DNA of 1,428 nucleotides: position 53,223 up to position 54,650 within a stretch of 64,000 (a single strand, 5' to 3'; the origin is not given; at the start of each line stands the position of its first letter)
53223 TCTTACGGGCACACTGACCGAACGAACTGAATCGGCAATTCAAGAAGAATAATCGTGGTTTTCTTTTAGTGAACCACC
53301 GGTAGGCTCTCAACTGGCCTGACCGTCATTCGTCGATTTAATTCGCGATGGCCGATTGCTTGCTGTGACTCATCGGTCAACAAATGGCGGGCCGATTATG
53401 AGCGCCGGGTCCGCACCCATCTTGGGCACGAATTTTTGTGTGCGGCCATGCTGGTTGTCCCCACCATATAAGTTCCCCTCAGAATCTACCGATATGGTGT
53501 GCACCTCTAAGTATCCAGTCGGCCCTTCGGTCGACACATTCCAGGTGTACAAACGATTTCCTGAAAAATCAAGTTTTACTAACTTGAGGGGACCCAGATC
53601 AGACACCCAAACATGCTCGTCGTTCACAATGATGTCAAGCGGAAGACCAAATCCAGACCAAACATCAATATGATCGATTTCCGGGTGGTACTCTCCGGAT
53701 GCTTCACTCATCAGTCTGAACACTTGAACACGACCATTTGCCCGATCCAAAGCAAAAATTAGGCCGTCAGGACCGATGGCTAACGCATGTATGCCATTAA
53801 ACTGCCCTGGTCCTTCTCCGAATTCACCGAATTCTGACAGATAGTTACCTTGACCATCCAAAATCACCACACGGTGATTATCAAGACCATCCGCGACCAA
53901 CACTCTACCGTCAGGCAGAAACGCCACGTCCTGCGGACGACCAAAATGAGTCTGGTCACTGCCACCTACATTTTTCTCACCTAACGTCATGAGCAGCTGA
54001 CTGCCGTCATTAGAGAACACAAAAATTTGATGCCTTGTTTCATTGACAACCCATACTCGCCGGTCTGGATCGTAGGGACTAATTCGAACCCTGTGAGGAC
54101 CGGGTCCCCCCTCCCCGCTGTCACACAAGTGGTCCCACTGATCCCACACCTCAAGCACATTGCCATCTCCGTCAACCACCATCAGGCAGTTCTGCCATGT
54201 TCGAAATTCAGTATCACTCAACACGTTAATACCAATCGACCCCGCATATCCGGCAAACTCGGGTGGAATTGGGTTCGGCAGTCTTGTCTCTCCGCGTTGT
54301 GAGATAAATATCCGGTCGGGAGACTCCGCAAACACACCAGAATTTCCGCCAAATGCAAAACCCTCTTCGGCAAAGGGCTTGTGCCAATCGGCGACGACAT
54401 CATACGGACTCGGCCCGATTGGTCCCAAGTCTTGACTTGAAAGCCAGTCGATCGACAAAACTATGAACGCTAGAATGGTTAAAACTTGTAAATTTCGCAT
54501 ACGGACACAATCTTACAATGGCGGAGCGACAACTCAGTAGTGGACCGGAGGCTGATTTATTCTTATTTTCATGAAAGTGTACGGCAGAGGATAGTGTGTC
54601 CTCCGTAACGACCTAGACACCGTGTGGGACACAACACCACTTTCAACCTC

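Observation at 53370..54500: Secreted NHL beta-propeller with PAL (peptidyl-alpha-hydroxyglycine alpha-amidating lyase)-like sequence, about 2 kb from the PHM-like gene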

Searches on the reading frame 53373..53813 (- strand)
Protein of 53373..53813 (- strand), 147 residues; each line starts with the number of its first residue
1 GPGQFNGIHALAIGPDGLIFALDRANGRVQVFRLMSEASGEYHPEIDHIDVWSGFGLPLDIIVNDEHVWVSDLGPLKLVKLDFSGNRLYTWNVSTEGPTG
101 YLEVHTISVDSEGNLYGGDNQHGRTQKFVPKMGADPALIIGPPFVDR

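Call 14: search_solved_structures(query=window:53373-53813:-, max_evalue=10, show_alignments=5)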
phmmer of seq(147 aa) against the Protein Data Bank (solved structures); distinct sequences matched with E-value up to 10: 20.
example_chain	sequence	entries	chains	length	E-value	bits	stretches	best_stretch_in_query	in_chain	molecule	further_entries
6d69_A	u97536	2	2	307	1.1e-12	51.1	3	2-33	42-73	NHL Repeat Region of D. melanogaster Thin | Thin, isoform D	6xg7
8j72_A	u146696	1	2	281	8.5e-11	45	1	3-129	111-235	E3 ubiquitin-protein ligase TRIM71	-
7qrx_A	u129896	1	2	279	7.1e-10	42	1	3-129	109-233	E3 ubiquitin-protein ligase TRIM71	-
9jur_A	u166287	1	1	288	8.4e-10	41.8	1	3-129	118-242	E3 ubiquitin-protein ligase TRIM71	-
6fpt_A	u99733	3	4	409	7.6e-09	38.7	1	3-131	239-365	E3 ubiquitin-protein ligase TRIM71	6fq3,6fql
6rej_A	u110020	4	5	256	9.3e-07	31.9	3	6-129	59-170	Pizza6-SH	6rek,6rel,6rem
6ren_A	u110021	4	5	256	2.2e-06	30.7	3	6-127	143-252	3fPizza6-SH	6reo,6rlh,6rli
3fvz_A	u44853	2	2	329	0.00058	22.8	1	2-121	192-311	Peptidyl-glycine alpha-amidating monooxygenase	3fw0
7b96_A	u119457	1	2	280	0.0022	20.9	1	1-74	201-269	Isoform 2 of Tripartite motif-containing protein 2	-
7qrv_A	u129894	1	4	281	0.0024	20.8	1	1-74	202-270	Tripartite motif-containing protein 2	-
7b2r_A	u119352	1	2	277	0.0036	20.2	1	1-74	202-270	Tripartite motif-containing protein 2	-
5wm0_A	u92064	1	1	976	0.015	18.2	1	2-119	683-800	Peptidyl-glycine alpha-amidating monooxygenase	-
7qrw_A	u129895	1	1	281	0.016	18.1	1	1-74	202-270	Isoform 4 of Tripartite motif-containing protein 3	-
5chb_A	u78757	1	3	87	0.092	15.6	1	52-129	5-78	nvPizza2-S16H58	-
7nyq_A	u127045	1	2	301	0.12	15.3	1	2-36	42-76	Meiotic P26, isoform C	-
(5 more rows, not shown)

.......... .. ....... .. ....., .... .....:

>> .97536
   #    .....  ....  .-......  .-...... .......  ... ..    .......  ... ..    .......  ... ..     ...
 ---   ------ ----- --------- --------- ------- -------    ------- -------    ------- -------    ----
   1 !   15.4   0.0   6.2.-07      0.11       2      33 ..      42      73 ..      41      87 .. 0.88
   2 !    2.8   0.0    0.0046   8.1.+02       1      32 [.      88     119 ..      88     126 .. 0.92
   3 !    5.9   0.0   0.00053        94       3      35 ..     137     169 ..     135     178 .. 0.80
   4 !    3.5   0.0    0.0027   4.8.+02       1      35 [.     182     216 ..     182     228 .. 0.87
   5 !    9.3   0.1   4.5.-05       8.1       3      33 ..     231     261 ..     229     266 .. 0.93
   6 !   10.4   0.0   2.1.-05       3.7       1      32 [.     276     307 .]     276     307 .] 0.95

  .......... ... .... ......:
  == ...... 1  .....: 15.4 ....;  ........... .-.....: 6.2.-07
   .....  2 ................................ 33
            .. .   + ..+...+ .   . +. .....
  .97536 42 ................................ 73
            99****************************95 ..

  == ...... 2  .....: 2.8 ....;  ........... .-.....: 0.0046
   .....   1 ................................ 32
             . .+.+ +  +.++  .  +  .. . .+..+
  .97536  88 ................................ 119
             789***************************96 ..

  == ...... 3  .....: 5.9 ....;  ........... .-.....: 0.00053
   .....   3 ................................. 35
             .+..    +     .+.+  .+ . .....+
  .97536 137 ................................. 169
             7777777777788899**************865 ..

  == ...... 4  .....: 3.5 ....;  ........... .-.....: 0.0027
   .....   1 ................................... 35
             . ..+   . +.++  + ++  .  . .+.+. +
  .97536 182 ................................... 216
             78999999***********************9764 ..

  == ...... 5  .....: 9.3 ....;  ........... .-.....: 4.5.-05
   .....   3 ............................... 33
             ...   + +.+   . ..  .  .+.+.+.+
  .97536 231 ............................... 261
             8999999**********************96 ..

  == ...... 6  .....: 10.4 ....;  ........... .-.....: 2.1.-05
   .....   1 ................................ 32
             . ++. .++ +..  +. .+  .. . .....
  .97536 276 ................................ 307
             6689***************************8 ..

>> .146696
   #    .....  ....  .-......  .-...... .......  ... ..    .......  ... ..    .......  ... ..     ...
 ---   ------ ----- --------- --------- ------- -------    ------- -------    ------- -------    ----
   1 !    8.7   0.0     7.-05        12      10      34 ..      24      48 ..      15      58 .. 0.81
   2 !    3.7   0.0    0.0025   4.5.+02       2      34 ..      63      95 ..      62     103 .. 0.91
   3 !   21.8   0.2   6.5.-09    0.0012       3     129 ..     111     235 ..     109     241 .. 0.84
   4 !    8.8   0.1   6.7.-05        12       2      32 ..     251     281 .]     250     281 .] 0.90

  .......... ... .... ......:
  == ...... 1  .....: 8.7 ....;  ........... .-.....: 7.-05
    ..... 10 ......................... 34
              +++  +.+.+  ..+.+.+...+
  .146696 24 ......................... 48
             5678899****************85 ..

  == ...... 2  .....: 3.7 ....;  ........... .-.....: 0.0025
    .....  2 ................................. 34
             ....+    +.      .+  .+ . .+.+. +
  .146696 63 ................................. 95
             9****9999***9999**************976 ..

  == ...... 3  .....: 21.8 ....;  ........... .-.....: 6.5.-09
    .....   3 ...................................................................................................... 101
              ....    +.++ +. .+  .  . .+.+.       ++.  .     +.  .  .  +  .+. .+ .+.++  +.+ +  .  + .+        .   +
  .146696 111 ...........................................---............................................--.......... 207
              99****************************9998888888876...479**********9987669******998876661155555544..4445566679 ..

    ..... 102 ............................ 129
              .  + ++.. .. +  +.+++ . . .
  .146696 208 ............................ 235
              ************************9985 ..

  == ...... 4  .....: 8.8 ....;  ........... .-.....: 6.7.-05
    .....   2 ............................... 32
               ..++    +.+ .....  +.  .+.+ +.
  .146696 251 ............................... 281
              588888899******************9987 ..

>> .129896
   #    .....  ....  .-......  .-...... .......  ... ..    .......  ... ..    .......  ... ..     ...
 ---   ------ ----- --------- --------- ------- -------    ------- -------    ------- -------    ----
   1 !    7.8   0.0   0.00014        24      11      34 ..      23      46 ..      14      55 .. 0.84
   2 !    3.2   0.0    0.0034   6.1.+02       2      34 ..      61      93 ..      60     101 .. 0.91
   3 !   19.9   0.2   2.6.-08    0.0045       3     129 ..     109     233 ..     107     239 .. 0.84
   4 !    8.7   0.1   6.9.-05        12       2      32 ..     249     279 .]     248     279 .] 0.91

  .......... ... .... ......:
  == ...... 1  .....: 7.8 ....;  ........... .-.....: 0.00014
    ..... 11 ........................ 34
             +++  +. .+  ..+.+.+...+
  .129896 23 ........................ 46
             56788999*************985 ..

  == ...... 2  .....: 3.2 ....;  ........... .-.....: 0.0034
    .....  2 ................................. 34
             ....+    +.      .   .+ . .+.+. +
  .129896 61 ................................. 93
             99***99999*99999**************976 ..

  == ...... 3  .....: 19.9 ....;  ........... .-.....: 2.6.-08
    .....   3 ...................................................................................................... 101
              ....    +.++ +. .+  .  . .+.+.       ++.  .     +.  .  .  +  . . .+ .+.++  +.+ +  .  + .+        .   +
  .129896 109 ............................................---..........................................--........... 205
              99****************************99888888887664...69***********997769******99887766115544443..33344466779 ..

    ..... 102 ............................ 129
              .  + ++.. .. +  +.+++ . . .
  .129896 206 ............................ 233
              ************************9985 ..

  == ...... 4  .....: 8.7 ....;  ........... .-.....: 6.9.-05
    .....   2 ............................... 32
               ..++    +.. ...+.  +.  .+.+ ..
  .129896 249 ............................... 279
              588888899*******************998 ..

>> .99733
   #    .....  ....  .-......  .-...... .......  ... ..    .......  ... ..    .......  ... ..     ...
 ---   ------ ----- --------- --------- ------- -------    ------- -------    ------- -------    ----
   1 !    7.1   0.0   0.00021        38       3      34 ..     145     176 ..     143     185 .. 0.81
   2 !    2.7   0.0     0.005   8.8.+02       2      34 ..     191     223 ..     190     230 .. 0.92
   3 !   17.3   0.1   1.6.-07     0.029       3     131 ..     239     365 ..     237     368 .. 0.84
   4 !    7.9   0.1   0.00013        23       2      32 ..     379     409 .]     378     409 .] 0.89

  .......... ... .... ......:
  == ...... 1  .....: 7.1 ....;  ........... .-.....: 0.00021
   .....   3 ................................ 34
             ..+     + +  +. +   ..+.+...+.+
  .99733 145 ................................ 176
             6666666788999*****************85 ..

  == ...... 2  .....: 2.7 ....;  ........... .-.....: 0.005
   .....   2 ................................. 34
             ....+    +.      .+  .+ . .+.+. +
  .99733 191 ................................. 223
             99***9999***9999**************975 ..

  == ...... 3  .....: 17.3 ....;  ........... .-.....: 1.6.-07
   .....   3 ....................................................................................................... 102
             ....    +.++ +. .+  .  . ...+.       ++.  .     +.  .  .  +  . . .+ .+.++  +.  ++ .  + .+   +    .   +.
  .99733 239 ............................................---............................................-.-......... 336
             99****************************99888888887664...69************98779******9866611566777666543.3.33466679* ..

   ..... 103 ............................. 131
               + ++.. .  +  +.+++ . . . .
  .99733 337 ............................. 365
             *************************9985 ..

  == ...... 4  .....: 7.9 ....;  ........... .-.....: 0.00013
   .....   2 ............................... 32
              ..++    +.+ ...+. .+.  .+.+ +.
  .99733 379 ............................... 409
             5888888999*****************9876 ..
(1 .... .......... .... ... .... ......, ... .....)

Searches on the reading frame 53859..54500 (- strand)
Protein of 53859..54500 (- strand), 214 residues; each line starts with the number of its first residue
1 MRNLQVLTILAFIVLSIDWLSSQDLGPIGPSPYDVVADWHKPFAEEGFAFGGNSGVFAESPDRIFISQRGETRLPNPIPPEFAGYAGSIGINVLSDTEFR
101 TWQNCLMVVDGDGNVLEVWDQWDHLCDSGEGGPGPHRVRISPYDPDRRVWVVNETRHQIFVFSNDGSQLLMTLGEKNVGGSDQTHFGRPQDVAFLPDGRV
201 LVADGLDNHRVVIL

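Call 13: search_solved_structures(query=window:53859-54500:-, max_evalue=10, show_alignments=5)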
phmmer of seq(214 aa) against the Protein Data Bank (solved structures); distinct sequences matched with E-value up to 10: 12.
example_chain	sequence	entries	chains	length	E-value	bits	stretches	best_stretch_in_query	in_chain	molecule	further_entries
8j72_A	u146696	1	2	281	2.4e-14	56.7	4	142-212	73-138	E3 ubiquitin-protein ligase TRIM71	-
7qrx_A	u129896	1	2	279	2.6e-14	56.7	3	142-212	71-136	E3 ubiquitin-protein ligase TRIM71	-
9jur_A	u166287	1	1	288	3.2e-14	56.3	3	142-212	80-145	E3 ubiquitin-protein ligase TRIM71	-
6fpt_A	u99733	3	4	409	6.8e-12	48.7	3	142-212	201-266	E3 ubiquitin-protein ligase TRIM71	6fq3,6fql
3fvz_A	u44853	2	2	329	1.1e-08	38.3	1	143-212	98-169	Peptidyl-glycine alpha-amidating monooxygenase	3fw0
6d69_A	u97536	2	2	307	2.8e-08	36.9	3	126-211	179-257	NHL Repeat Region of D. melanogaster Thin | Thin, isoform D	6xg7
5wm0_A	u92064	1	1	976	1.9e-07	34.2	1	143-212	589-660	Peptidyl-glycine alpha-amidating monooxygenase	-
9mxm_A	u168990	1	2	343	0.31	13.9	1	68-136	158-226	EatA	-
9myt_B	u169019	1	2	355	0.34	13.7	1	68-136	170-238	EatA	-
9k7o_A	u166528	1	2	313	0.39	13.5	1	63-120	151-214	Glycoside hydrolase 131 catalytic N-terminal domain-containing protein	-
9xqs_I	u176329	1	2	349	0.48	13.2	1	110-175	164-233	PHIKZ088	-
9k7m_A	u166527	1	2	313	0.55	13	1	64-120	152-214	Glycoside hydrolase 131 catalytic N-terminal domain-containing protein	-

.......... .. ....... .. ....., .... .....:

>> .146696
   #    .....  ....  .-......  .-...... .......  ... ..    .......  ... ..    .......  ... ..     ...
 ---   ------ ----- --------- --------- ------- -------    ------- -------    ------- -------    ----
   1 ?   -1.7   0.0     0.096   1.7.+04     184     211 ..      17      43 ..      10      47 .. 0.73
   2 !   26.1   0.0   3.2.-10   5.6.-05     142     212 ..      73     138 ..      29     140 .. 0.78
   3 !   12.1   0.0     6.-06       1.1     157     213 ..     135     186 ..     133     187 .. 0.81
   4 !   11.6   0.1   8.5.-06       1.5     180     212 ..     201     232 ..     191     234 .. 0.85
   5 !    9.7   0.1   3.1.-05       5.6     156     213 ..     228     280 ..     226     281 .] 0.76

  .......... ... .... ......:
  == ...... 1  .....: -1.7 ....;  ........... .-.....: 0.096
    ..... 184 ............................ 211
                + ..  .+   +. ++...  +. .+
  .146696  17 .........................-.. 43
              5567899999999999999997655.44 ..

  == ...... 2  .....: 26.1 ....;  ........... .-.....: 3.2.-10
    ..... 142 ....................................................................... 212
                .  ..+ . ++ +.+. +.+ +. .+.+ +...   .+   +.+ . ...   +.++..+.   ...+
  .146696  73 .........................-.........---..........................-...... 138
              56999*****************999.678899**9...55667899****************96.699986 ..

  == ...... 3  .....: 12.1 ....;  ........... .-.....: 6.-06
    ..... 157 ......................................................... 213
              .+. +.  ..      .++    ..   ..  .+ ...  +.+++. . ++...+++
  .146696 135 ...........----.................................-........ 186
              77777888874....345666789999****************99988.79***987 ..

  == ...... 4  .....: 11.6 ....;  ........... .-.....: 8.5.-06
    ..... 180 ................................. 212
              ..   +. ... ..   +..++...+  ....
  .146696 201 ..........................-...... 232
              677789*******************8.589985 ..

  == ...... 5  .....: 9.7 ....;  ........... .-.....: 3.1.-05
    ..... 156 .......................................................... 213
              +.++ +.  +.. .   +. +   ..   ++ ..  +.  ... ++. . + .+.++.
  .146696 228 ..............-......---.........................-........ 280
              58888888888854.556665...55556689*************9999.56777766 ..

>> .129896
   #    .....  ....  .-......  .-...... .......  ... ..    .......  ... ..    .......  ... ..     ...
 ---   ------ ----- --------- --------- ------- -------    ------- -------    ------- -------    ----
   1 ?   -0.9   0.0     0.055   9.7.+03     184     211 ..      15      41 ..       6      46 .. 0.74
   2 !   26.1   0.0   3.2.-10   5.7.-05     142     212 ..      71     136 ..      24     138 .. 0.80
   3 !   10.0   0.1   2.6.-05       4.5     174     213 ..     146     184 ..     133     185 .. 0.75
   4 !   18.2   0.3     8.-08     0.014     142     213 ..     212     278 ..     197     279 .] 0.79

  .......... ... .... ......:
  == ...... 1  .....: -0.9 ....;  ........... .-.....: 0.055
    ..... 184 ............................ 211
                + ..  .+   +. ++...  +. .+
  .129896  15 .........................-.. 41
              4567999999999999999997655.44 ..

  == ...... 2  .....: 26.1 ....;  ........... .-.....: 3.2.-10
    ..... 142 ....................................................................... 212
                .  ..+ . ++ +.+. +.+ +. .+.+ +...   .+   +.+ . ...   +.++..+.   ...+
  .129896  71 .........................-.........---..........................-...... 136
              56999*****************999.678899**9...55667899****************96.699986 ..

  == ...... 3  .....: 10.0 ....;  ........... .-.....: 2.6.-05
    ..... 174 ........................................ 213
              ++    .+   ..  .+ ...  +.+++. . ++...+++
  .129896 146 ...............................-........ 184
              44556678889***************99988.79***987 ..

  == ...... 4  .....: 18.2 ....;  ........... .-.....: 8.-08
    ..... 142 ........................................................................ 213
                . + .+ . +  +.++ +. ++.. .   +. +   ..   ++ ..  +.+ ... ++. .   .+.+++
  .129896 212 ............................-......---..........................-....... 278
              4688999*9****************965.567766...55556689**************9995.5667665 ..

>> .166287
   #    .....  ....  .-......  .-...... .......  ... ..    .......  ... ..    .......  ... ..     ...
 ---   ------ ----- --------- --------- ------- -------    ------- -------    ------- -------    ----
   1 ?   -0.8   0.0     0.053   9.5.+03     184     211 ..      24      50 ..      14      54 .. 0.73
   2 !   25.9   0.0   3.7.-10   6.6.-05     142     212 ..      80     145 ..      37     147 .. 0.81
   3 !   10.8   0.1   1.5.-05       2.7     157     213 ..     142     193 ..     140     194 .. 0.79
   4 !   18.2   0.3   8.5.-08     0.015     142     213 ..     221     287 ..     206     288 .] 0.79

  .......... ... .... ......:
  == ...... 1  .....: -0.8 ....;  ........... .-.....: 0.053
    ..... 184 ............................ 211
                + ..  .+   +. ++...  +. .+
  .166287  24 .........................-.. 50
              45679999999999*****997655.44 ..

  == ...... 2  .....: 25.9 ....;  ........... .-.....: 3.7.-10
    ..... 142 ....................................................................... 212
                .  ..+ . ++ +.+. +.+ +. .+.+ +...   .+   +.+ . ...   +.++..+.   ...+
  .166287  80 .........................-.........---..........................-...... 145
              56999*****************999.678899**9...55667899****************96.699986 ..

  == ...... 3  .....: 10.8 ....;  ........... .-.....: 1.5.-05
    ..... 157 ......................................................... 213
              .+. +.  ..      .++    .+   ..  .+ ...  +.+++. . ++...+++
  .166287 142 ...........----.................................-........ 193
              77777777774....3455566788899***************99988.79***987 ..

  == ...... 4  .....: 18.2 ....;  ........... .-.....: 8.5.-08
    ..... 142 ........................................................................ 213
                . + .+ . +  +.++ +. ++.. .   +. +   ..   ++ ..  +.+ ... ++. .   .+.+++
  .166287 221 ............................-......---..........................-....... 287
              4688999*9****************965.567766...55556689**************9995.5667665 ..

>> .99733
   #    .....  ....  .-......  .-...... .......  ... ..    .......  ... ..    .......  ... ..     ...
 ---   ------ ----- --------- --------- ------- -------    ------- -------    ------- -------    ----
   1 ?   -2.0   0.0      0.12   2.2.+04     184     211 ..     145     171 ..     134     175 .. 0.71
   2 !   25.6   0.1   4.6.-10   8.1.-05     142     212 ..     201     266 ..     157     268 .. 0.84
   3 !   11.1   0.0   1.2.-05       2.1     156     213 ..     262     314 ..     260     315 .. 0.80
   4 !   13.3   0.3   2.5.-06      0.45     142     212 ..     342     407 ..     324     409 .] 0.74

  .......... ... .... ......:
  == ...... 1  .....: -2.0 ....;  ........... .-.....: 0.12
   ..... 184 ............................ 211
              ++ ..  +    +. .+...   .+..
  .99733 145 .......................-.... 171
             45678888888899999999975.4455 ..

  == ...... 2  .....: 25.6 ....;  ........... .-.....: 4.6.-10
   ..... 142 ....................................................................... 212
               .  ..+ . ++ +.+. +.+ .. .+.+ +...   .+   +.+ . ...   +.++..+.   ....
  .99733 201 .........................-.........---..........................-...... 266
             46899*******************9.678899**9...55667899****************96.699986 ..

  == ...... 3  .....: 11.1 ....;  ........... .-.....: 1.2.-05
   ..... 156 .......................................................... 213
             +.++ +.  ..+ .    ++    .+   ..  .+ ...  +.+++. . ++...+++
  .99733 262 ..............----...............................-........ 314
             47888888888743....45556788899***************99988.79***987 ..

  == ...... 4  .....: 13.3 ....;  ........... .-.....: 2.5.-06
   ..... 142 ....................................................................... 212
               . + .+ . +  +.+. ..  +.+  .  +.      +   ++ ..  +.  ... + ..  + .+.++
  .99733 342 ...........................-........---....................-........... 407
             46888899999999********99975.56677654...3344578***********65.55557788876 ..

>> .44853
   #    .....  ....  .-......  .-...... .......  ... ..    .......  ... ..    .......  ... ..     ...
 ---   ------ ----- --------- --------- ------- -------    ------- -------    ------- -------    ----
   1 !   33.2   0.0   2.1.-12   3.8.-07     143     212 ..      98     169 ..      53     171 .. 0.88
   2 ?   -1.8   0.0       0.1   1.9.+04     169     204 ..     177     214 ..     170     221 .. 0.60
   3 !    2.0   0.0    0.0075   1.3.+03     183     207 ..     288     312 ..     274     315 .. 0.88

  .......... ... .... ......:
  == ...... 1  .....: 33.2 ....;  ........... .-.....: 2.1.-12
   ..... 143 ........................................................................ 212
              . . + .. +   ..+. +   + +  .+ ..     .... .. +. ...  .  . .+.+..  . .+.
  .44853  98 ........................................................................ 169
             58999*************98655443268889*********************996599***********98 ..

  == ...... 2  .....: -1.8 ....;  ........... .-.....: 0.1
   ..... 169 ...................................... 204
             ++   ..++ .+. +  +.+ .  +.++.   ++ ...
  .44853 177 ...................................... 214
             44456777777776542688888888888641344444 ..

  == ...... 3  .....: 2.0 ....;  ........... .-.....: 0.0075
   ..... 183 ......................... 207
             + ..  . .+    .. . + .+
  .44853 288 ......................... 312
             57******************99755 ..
